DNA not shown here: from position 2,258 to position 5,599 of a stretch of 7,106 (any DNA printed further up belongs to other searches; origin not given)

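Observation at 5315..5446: C-terminal sorting signal (GLTGF-x9-TM-KKNK...) that fits no named CTERM class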

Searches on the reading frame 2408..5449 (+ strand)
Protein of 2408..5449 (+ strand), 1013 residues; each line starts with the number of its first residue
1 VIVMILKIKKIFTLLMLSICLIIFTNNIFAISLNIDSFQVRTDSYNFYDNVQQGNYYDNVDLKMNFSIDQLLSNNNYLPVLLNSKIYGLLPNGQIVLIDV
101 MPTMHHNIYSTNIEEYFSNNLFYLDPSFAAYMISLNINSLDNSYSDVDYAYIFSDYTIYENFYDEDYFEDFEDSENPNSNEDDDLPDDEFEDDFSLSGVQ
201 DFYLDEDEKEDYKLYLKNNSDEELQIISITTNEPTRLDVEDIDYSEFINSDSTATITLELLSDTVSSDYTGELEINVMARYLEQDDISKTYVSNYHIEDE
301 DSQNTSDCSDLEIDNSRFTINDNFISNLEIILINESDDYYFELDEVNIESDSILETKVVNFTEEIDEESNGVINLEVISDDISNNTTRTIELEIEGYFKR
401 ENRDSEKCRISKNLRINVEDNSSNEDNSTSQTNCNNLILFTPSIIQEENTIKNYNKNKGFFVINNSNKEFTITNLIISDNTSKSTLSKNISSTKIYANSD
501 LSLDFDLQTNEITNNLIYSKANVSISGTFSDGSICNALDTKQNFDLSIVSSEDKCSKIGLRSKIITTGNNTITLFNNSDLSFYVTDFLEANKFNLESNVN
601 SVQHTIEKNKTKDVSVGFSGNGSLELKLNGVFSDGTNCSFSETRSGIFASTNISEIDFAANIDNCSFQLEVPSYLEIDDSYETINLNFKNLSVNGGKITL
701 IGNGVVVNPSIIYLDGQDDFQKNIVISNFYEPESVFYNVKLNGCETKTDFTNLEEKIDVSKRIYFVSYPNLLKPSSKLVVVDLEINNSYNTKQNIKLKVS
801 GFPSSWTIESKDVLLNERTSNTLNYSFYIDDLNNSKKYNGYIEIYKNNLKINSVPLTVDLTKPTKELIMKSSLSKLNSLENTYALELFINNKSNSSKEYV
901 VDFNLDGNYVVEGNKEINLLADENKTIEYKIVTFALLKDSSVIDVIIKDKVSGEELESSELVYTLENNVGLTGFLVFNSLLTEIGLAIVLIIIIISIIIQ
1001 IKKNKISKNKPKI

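Call 3: search_protein_families(library=ncbifam, proteins=[window:2408-5449:+], max_evalue=1)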
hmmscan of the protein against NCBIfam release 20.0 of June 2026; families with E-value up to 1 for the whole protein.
window:2408-5449:+ (1013 aa): 0 families

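Call 4: search_protein_families(library=pfam, proteins=[window:2408-5449:+], max_evalue=1)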
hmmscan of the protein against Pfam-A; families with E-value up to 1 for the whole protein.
window:2408-5449:+ (1013 aa): 0 families

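Call 34: find_homologous_proteins(query=window:2408-5446:+, max_evalue=0.001)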
Query window:2408-5446:+ (1013 aa): 6 proteins with E <= 0.001 among 8000 candidates.
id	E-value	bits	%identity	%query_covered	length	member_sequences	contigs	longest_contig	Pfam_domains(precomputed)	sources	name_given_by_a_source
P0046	0.0e+0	2140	100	100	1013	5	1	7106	-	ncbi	-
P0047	0.0e+0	1404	66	97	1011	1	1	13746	-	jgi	jgi:hypothetical protein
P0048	5.1e-221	755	42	92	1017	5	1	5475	-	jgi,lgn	jgi:hypothetical protein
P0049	2.7e-191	656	37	96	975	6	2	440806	-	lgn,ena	-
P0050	3.3e-155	537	34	97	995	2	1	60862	-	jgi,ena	-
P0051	9.9e-152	525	33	93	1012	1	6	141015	-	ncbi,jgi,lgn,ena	-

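Call 73: search_protein_representatives(protein=window:2408-5446:+)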
Query: 1013 residues. Proteins with E-value up to 0.001 (for the whole library): 47; up to 1e-10: 28; up to 1e-30: 17. The best 47 are listed.
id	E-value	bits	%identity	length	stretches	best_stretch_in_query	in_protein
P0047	0.0e+00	1403.8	66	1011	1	4-1013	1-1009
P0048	1.6e-221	754.5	42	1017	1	9-1010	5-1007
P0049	8.7e-192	656.1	38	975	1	16-1001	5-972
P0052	5.1e-186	637.0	37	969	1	15-994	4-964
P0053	1.1e-181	622.6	36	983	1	8-1005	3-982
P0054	3.6e-170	584.6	35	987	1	10-1004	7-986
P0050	1.0e-155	536.7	36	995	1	12-997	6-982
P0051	3.1e-152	525.2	35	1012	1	15-999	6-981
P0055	4.6e-150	518.0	32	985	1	20-997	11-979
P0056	1.2e-137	477.0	34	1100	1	104-1005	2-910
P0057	5.0e-120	418.6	34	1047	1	15-1010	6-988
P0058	7.8e-118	411.4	33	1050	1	16-1011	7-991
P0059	6.8e-92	325.5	32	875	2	192-849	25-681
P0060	1.8e-91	324.1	30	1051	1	14-997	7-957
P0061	3.6e-67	243.7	35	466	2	643-993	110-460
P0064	1.5e-28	115.9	23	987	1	193-1002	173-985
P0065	3.3e-25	104.8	23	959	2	201-997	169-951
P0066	4.4e-25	104.4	24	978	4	622-995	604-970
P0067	5.9e-18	80.8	23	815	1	201-1002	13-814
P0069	1.9e-14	69.2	25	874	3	204-752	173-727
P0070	5.9e-14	67.6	22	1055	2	445-1011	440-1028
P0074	2.0e-11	59.2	25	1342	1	200-654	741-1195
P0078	8.7e-09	50.5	25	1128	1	280-575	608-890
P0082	6.0e-06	41.1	24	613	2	782-1003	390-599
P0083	6.7e-06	41.0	22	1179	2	203-553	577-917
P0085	2.1e-05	39.3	24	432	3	818-1004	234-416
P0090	7.1e-05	37.6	24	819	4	626-806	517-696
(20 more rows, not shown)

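Call 75: find_encoding_contigs(protein=P0064, flank=10000, max_places=3)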
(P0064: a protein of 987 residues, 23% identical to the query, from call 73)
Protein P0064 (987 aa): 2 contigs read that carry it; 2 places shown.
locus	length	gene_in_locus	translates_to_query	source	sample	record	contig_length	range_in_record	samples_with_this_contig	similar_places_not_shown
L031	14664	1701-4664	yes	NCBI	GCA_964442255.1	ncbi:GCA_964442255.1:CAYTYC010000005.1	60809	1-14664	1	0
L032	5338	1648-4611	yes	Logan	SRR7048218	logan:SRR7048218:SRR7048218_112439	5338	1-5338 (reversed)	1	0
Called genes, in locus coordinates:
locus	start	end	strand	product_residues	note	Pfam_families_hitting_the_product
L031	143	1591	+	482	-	PF01139:RtcB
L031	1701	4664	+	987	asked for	-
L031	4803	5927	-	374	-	-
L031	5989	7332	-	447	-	-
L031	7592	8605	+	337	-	PF00297:Ribosomal_L3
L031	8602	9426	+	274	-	PF00573:Ribosomal_L4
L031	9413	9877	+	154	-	PF00276:Ribosomal_L23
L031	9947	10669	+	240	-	PF03947:Ribosomal_L2_C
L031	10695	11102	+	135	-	PF00203:Ribosomal_S19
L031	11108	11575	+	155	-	PF00237:Ribosomal_L22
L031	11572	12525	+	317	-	PF07650:KH_2, PF00189:Ribosomal_S3_C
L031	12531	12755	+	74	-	PF00831:Ribosomal_L29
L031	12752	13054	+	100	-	PF01253:SUI1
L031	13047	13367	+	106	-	PF01868:RNase_P-MRP_p29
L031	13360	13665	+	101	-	PF00366:Ribosomal_S17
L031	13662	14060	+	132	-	PF00238:Ribosomal_L14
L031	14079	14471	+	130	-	PF16906:Ribosomal_L26, PF00467:KOW (weak)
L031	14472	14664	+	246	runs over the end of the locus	PF01479:S4 (faint), PF00900:Ribosomal_S4e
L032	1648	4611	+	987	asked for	-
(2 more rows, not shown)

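Call 76: list_cluster_members(proteins=[P0064, P0065, P0066, P0067, P0069, P0070, P0074, P0078, P0083, P0090])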
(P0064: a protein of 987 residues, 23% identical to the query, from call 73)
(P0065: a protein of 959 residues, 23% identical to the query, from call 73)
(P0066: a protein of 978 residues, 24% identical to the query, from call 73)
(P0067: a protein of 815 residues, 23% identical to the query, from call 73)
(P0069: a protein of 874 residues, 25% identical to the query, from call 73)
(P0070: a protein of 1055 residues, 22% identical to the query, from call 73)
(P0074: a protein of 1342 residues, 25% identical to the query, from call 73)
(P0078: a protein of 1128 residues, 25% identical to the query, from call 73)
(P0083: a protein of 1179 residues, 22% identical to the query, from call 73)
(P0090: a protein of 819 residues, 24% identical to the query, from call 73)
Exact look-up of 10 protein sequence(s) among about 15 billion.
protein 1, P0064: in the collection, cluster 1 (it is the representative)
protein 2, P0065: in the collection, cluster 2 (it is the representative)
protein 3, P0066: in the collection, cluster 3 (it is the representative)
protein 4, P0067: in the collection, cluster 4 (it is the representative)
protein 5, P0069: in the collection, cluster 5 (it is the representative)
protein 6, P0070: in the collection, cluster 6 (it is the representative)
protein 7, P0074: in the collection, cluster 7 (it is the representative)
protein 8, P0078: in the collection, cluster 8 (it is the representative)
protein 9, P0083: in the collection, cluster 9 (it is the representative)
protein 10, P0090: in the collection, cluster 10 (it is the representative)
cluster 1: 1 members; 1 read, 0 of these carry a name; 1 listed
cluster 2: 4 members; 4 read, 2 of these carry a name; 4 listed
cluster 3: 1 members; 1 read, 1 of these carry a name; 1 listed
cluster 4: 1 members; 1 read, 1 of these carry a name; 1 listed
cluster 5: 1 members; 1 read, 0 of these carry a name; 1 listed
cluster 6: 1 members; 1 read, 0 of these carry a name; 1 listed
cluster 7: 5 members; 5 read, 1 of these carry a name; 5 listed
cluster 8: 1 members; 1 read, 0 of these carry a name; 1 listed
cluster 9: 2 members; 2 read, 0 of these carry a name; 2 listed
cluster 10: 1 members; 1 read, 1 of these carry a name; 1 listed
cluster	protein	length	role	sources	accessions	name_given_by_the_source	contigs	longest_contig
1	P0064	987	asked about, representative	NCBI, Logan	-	-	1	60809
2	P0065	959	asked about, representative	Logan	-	-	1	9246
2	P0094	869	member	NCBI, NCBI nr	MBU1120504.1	hypothetical protein KJ660_01365, partial [Candidatus Micrarchaeota archaeon] | hypothetical protein [Candidatus Micrarchaeota archaeon]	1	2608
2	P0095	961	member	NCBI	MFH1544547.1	MAG: hypothetical protein ABIE23_00430 [archaeon]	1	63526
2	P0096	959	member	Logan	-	-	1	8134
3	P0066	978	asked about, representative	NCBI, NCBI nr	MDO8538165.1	MAG: DUF6049 family protein [archaeon] | DUF6049 family protein [archaeon]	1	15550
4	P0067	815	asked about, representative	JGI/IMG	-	hypothetical protein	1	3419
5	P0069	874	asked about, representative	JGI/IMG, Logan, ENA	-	-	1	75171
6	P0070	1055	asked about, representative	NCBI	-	-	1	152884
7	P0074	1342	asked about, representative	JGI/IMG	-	-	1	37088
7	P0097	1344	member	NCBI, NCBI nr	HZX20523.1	MAG TPA: hypothetical protein VFF13_05915 [archaeon] | hypothetical protein [archaeon]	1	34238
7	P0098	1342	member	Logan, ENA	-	-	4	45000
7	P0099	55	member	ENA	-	-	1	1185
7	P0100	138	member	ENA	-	-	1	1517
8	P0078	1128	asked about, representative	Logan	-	-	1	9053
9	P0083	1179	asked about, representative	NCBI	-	-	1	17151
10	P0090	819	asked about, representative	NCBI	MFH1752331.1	MAG: hypothetical protein ABH821_05340 [archaeon]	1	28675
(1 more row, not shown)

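Call 77: find_encoding_contigs(protein=P0069, flank=10000, max_places=2)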
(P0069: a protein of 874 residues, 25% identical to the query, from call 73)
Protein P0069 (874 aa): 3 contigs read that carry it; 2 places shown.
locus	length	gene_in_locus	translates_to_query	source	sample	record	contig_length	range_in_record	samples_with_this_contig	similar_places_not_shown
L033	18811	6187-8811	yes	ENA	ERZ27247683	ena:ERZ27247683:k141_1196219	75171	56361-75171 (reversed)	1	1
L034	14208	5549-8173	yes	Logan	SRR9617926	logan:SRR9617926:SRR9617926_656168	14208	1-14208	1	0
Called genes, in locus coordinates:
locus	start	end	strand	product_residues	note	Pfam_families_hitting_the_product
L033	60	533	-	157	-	PF01797:Y1_Tnp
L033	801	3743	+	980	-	PF01139:RtcB, PF14890:Intein_splicing, PF01139:RtcB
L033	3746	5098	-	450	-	PF17899:Peptidase_M61_N (weak)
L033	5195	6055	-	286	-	PF13180:PDZ_2 (weak)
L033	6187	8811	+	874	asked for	-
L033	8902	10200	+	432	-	PF13173:AAA_14, PF13635:DUF4143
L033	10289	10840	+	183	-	-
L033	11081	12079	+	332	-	PF00297:Ribosomal_L3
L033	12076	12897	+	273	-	PF00573:Ribosomal_L4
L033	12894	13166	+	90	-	PF00276:Ribosomal_L23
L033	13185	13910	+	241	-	PF00181:Ribosomal_L2_N (weak), PF03947:Ribosomal_L2_C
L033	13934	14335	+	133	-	PF00203:Ribosomal_S19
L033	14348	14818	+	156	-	PF00237:Ribosomal_L22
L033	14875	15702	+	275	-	PF07650:KH_2, PF00189:Ribosomal_S3_C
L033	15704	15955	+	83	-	PF00831:Ribosomal_L29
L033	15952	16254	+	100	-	PF01253:SUI1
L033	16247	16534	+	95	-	PF01868:RNase_P-MRP_p29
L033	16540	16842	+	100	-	PF00366:Ribosomal_S17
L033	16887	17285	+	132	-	PF00238:Ribosomal_L14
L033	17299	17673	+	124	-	PF16906:Ribosomal_L26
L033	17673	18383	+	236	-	PF08071:RS4NT (weak), PF00900:Ribosomal_S4e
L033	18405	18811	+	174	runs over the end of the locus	PF00281:Ribosomal_L5, PF00673:Ribosomal_L5_C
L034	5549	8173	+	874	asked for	-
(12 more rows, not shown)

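Call 78: find_encoding_contigs(protein=P0070, flank=10000, max_places=2)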
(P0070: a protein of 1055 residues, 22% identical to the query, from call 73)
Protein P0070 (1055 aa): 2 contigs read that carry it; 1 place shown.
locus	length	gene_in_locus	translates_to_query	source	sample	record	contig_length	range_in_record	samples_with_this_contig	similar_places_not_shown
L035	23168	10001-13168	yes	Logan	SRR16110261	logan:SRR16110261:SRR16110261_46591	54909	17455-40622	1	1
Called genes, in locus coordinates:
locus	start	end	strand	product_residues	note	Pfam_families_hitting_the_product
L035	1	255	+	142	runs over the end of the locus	PF00164:Ribosom_S12_S23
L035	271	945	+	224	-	PF00177:Ribosomal_S7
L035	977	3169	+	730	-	PF00009:GTP_EFTU, PF22042:EF-G_D2, PF03144:GTP_EFTU_D2, PF14492:EFG_III, PF03764:EFG_IV, PF00679:EFG_C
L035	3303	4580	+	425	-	PF00009:GTP_EFTU, PF01926:MMR_HSR1 (weak), PF14578:GTP_EFTU_D4 (weak), PF03144:GTP_EFTU_D2, PF03143:GTP_EFTU_D3, PF22594:GTP-eEF1A_C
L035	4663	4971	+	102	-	PF00338:Ribosomal_S10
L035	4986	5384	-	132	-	-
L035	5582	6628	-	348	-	PF13238:AAA_18, PF00383:dCMP_cyt_deam_1, PF14437:MafB19-deam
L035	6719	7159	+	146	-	PF01951:Archease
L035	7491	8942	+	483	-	PF01139:RtcB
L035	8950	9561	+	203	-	PF13384:HTH_23 (faint)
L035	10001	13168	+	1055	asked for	-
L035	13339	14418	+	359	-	PF00297:Ribosomal_L3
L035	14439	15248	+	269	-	PF00573:Ribosomal_L4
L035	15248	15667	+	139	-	PF00276:Ribosomal_L23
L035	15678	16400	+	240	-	PF00181:Ribosomal_L2_N (weak), PF03947:Ribosomal_L2_C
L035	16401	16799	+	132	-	PF00203:Ribosomal_S19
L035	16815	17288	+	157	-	PF00237:Ribosomal_L22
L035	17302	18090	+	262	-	PF07650:KH_2, PF00189:Ribosomal_S3_C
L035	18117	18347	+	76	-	PF00831:Ribosomal_L29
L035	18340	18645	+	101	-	PF01253:SUI1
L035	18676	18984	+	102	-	-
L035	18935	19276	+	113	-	PF00366:Ribosomal_S17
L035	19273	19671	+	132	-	PF00238:Ribosomal_L14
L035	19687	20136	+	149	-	PF16906:Ribosomal_L26, PF00467:KOW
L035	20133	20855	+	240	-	PF08071:RS4NT, PF00900:Ribosomal_S4e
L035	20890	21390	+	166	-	PF00281:Ribosomal_L5, PF00673:Ribosomal_L5_C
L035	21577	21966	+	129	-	PF00410:Ribosomal_S8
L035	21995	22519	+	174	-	PF00347:Ribosomal_L6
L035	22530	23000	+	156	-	PF01655:Ribosomal_L32e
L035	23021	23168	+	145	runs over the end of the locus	PF01280:Ribosomal_L19e, PF25476:Ribosomal_L19e_C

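Call 83: find_encoding_contigs(protein=P0078, flank=10000, max_places=2)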
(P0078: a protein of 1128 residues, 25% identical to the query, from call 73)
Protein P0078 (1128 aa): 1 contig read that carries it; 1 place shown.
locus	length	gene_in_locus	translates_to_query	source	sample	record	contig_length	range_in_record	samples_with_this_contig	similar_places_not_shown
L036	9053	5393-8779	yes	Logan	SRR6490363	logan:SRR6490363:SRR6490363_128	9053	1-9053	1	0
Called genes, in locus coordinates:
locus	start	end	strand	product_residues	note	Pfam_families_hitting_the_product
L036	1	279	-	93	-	?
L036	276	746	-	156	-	PF04073:tRNA_edit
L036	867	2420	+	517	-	-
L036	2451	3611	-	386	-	PF00438:S-AdoMet_synt_N, PF02772:S-AdoMet_synt_M, PF02773:S-AdoMet_synt_C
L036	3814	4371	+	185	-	PF13560:HTH_31 (faint), PF01381:HTH_3, PF12844:HTH_19 (weak), PF00571:CBS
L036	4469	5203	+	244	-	-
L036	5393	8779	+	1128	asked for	-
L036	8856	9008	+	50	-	-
